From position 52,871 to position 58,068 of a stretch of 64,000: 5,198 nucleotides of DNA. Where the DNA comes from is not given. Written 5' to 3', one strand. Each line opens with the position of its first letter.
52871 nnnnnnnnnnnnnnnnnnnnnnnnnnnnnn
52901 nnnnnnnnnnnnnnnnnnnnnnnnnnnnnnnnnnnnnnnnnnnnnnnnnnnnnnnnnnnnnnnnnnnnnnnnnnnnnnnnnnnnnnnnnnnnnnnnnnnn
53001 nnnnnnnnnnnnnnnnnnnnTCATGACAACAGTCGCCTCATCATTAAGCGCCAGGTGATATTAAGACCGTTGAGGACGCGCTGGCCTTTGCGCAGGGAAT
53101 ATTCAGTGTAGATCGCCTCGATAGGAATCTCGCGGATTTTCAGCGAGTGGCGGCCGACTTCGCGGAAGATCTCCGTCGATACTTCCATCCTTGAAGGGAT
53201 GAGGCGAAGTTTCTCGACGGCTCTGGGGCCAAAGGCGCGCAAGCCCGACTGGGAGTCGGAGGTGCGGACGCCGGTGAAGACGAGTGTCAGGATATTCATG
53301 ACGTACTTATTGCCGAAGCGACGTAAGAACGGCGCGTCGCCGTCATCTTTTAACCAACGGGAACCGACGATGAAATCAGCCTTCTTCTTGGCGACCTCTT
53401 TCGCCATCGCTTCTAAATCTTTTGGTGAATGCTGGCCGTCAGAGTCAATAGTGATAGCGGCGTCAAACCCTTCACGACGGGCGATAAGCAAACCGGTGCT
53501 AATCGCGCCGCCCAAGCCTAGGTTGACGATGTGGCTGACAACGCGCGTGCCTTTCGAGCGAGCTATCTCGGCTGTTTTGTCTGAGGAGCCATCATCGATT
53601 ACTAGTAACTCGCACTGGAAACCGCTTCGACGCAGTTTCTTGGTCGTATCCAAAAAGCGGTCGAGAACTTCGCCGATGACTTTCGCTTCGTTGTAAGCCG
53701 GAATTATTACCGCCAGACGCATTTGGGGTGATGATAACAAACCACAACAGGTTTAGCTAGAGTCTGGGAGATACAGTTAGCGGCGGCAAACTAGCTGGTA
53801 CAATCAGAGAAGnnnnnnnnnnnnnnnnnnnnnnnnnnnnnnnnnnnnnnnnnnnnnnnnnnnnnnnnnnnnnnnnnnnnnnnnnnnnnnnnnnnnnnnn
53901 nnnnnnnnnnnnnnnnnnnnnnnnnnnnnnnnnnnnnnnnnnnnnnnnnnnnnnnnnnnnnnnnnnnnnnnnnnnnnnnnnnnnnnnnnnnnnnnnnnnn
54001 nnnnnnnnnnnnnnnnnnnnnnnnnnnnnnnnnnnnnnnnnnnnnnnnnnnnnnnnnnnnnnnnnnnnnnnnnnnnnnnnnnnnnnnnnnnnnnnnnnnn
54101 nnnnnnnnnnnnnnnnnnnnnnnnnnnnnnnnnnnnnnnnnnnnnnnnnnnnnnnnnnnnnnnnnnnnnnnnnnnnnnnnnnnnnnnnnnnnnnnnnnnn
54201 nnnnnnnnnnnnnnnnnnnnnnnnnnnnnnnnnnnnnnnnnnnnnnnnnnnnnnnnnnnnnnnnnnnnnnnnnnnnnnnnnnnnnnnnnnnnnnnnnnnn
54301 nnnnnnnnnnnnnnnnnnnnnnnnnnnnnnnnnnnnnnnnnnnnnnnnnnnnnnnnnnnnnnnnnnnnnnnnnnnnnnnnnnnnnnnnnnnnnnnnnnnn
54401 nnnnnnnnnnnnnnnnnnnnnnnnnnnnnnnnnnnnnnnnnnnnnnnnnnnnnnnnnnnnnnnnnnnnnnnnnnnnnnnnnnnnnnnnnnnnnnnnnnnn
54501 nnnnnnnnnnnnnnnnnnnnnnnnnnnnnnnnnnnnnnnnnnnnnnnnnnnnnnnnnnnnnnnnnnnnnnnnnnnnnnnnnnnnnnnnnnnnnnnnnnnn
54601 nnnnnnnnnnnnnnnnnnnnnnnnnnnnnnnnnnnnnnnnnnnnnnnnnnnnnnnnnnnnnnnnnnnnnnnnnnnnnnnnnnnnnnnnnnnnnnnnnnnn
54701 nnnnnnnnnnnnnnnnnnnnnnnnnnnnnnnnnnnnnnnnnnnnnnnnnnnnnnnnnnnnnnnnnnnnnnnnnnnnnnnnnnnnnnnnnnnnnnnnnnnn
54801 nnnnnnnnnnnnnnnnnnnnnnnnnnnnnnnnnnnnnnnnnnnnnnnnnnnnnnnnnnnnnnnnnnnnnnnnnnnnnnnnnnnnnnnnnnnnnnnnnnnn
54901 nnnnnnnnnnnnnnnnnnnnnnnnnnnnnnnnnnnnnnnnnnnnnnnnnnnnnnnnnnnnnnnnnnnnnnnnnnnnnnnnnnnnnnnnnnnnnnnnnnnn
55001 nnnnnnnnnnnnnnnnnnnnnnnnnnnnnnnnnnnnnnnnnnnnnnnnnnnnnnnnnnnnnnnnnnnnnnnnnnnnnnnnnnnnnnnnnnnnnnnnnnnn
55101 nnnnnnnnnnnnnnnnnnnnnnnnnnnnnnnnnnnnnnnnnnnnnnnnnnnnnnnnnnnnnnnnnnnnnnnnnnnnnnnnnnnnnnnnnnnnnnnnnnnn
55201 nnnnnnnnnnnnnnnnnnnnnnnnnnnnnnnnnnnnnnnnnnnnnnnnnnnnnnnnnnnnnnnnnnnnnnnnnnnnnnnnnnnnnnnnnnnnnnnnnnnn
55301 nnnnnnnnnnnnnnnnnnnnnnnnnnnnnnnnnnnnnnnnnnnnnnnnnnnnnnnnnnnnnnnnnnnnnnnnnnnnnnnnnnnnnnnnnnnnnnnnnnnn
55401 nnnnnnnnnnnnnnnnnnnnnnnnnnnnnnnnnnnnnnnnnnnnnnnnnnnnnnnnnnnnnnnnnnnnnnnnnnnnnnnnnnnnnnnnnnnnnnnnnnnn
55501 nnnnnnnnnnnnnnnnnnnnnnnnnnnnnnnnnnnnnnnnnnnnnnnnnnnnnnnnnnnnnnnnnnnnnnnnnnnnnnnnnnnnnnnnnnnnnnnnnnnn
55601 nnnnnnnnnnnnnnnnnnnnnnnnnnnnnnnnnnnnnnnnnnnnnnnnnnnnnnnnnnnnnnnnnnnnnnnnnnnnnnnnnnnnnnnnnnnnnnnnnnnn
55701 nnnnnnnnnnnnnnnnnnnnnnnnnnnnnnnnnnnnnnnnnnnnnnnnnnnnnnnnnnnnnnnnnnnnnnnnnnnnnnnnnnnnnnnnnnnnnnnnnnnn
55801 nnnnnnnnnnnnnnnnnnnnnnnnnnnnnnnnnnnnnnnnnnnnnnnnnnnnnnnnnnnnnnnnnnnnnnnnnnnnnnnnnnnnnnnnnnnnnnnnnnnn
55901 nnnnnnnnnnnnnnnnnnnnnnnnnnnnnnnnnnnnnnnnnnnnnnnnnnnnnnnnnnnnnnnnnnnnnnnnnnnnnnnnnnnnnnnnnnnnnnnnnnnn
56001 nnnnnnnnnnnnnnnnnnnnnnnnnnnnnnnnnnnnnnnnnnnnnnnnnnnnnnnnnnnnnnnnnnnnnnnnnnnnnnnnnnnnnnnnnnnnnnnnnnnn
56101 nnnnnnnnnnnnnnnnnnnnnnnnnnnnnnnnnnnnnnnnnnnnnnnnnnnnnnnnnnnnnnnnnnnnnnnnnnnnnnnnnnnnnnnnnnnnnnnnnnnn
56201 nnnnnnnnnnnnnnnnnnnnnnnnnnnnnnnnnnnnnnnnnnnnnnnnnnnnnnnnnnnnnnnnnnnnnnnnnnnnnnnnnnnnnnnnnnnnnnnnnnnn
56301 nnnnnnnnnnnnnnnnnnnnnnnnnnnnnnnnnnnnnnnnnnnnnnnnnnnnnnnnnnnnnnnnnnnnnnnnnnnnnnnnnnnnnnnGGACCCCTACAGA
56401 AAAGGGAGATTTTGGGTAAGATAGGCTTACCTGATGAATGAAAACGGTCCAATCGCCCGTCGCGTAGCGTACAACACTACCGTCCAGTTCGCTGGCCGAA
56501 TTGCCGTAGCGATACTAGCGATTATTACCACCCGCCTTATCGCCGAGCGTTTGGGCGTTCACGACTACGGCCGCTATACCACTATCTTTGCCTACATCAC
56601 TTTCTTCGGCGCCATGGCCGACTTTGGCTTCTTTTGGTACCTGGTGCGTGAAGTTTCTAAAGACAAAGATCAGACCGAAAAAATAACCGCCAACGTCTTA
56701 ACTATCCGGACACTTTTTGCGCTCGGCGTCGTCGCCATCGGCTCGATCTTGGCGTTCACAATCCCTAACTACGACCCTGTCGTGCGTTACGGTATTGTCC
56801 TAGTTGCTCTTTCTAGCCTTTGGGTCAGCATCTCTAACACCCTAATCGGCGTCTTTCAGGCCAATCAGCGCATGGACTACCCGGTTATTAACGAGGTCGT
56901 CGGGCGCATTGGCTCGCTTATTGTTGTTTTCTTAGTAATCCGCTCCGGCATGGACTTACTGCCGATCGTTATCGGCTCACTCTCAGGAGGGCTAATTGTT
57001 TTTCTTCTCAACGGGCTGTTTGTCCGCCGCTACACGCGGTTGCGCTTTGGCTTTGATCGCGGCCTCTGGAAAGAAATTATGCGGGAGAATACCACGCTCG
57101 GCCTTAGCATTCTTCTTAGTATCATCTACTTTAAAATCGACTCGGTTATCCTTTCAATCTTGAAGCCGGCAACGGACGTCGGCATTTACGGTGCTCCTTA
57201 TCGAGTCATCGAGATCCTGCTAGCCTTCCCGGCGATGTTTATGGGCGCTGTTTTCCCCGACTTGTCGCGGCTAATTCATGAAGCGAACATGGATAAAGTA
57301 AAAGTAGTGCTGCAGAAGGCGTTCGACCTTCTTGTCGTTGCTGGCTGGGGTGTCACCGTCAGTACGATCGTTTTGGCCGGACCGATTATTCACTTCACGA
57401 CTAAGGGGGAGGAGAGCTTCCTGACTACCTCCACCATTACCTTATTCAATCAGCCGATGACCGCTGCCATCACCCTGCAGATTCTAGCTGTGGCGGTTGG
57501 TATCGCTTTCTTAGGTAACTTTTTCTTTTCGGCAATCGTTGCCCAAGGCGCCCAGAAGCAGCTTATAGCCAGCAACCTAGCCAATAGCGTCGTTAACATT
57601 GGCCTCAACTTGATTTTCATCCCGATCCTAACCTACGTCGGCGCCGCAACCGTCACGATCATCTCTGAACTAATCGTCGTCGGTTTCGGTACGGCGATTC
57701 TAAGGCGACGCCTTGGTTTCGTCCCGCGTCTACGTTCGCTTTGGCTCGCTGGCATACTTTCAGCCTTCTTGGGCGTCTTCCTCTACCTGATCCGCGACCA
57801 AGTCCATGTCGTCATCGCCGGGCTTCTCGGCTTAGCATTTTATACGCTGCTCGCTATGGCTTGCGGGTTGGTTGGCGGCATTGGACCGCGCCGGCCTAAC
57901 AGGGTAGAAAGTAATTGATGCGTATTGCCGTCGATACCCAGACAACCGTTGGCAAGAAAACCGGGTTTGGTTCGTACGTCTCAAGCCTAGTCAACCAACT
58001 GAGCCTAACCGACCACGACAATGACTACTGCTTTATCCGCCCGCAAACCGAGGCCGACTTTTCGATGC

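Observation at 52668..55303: GtrA/GtrB/GtrC-like trio: DUF2304 + GT2 polyprenyl-P-sugar synthase + divergent large membrane protein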

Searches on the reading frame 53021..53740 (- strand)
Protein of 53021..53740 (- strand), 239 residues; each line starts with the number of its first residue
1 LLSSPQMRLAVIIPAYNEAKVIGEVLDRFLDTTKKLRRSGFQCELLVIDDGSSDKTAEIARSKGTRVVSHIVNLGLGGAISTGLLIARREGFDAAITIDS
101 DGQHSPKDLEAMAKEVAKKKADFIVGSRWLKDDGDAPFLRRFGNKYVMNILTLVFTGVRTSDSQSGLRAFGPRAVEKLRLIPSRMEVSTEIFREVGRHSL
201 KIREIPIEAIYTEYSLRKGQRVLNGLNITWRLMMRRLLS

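Call 3: search_protein_families(library=pfam, proteins=[window:53021-53740:-], max_evalue=0.01)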
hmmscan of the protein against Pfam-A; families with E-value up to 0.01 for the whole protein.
window:53021-53740:- (239 aa): 3 families
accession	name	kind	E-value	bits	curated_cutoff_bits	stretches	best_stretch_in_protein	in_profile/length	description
PF00535.33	Glycos_transf_2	-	2.2e-25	90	23.3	1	11-141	2-128/168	Glycosyl transferase family 2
PF13641.12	Glyco_tranf_2_3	-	0.00011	22.7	27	1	9-134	3-129/230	Glycosyltransferase like family 2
PF10111.15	Glyco_tranf_2_2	-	0.0082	16.1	27.3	0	11-120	2-110/276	Glycosyltransferase like family 2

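Call 4: search_protein_families(library=ncbifam, proteins=[window:53021-53740:-], max_evalue=0.01)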
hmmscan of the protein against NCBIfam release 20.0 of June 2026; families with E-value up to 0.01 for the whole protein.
window:53021-53740:- (239 aa): 18 families
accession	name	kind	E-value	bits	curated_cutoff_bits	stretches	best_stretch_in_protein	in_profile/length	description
NF058614.1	PPMAGASynPpgS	equivalog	4.8e-45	153.7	370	1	11-237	4-224/226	polyprenyl-phospho-N-acetylgalactosaminyl synthase PpgS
TIGR04182.1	glyco_TIGR04182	equivalog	5.4e-27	94.9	325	1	10-210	3-191/293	S-layer glycoprotein N-glycosyltransferase AglJ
NF041391.1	DPhHxTase_Halo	equivalog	4.6e-18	65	375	1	15-224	3-193/213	dolichyl-phosphate hexose transferase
NF047588.1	GlcsyltransPgfSStrep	equivalog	9.8e-15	54.5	500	1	7-198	1-187/308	glycosyltransferase PgfS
NF007986.1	PRK10714.1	equivalog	1.1e-13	50.8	529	1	8-181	7-175/316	undecaprenyl-phosphate 4-deoxy-4-formamido-L-arabinose transferase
NF010496.0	PRK13915.1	equivalog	2.6e-10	39.9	262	1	6-70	30-91/307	glucosyl-3-phosphoglycerate synthase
TIGR04283.1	glyco_like_mftF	equivalog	4.3e-09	36.3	182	1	9-70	1-56/221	TIGR04283 family arsenosugar biosynthesis glycosyltransferase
TIGR03937.1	PgaC_IcaA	equivalog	2.6e-07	30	422.3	1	9-115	47-149/407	poly-beta-1,6-N-acetyl-D-glucosamine synthase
NF041865.1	EpsU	equivalog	2.9e-07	29.8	700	1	4-117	36-148/394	exopolysaccharide biosynthesis GT2 family glycosyltransferase EpsU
TIGR03469.1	HpnB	hypoth_equivalog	5.9e-07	28.8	379.25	1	9-123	46-167/386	hopene-associated glycosyltransferase HpnB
NF038302.1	EPS_HpsE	equivalog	2e-06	27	300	1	8-63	2-54/307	hormogonium polysaccharide biosynthesis glycosyltransferase HpsE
TIGR01556.1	rhamnosyltran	subfamily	9.5e-06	25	200.55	1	42-218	21-183/281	rhamnosyltransferase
NF047683.1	TeichurnBiosyTuaG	equivalog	1.2e-05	25.1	400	1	6-125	5-120/252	teichuronic acid biosynthesis protein TuaG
NF041875.1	EPS_EpsD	equivalog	2.2e-05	24.1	370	1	9-140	1-129/325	exopolysaccharide biosynthesis glycosyltransferase EpsD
TIGR03965.1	mycofact_glyco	equivalog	2.5e-05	23.4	280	1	7-122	74-185/467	mycofactocin biosynthesis glycosyltransferase MftF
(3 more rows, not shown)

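Call 42: search_solved_structures(query=window:53021-53740:-, max_evalue=0.00001)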
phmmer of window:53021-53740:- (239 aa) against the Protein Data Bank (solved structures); distinct sequences matched with E-value up to 0.00001: 7.
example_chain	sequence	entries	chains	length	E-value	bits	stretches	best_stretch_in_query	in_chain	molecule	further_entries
5mlz_A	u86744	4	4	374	2.6e-14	56.6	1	6-233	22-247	Dolichol monophosphate mannose synthase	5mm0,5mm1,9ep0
9bhc_C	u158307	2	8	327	8.8e-12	48.4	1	4-179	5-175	Undecaprenyl-phosphate 4-deoxy-4-formamido-L-arabinose transferase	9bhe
8vxh_A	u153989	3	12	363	1.2e-11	48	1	4-179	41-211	Undecaprenyl-phosphate 4-deoxy-4-formamido-L-arabinose transferase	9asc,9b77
9hwj_A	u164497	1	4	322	1.7e-10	44.1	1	5-180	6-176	Undecaprenyl-phosphate 4-deoxy-4-formamido-L-arabinose transferase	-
5eke_A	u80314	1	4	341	8.8e-06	28.7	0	4-197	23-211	Uncharacterized glycosyltransferase sll0501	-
5ekp_C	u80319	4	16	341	8.9e-06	28.7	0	4-197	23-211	Uncharacterized glycosyltransferase sll0501 | Glycosyltransferase sll0501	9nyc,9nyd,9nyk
9nye_A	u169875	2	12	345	9.2e-06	28.7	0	4-197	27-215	Glycosyltransferase sll0501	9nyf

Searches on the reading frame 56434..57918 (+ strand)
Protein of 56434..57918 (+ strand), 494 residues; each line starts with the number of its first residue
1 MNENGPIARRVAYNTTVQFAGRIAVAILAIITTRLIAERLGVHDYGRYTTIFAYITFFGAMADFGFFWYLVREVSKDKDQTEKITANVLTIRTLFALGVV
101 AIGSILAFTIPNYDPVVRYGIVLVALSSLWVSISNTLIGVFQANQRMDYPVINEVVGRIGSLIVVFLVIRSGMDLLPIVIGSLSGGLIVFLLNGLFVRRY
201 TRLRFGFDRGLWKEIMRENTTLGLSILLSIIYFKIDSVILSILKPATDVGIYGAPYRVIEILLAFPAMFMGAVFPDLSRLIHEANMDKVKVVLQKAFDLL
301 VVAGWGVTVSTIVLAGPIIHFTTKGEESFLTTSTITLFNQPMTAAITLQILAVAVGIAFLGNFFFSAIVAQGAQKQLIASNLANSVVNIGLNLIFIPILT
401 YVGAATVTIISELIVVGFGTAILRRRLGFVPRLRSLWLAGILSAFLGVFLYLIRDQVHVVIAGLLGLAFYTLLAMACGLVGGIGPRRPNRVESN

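Call 3: search_protein_families(library=pfam, proteins=[window:56434-57918:+], max_evalue=0.01)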
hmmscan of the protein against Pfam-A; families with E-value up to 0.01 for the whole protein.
window:56434-57918:+ (494 aa): 4 families
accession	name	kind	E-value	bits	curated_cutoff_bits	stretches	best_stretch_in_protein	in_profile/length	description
PF01943.22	Polysacc_synt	-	6.9e-35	121.2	28.2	1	13-280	3-273/274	Polysaccharide biosynthesis protein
PF13440.11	Polysacc_synt_3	-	4.5e-13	49.5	23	1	40-321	6-282/293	Polysaccharide biosynthesis protein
PF03023.19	MurJ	-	7.6e-11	41.7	27.4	1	70-456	41-435/451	Lipid II flippase MurJ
PF01554.23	MatE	-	1.1e-05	25.6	24.9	1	224-394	4-161/161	MatE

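Call 4: search_protein_families(library=ncbifam, proteins=[window:56434-57918:+], max_evalue=0.01)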
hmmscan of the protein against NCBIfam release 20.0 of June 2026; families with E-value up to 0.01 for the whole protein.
window:56434-57918:+ (494 aa): 2 families
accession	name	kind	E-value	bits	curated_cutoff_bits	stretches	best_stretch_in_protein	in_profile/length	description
TIGR01695.1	murJ_mviN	equivalog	1.7e-14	53.5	235.55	1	69-481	66-492/506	murein biosynthesis integral membrane protein MurJ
NF041503.1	WZX_like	subfamily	1.1e-05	24.7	300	1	153-341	164-356/429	O-unit flippase-like protein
